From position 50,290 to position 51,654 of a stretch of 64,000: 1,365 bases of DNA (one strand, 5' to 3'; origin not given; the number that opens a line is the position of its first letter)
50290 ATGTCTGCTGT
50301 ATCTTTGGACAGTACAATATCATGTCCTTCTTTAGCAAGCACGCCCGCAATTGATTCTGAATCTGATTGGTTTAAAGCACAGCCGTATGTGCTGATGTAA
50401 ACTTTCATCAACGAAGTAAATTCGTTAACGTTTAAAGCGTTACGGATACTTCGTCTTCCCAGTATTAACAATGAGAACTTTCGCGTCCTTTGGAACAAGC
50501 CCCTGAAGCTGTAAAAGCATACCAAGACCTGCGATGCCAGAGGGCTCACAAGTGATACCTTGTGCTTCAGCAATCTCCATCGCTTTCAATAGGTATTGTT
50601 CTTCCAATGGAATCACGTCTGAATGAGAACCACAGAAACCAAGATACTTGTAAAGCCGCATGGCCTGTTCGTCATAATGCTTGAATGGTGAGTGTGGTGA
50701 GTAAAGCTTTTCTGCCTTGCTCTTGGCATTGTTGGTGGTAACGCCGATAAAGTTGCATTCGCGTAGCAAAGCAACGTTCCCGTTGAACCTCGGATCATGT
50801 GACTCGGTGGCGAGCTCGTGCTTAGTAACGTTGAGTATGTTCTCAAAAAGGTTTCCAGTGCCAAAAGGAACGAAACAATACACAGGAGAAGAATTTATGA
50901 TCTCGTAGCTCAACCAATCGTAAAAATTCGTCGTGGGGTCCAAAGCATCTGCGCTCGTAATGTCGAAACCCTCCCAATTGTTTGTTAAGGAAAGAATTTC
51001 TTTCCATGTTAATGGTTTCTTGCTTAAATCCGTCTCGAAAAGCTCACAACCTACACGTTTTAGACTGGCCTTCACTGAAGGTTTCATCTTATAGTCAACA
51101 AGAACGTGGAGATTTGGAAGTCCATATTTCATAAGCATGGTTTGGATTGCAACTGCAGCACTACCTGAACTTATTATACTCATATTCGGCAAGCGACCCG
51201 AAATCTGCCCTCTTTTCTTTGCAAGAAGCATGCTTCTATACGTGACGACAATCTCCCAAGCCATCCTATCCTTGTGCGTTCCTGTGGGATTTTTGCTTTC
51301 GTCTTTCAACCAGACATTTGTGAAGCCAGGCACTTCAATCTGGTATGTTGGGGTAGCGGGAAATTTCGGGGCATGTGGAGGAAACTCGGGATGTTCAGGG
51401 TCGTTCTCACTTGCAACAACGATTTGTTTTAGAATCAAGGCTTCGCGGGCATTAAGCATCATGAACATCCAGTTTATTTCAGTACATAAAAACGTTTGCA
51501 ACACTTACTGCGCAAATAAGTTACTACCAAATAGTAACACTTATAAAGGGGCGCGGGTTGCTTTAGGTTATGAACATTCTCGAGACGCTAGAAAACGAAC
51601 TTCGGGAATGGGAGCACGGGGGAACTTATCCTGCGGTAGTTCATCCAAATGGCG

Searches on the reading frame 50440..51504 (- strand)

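Call 58: search_protein_families(library=pfam, proteins=[window:50440-51504:-], max_evalue=0.00001)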
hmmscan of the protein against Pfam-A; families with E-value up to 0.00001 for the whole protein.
window:50440-51504:- (354 aa): 1 family
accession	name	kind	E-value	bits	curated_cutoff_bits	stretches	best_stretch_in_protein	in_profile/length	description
PF00291.31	PALP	-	3.9e-21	76.1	35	1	58-349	13-295/295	Pyridoxal-phosphate dependent enzyme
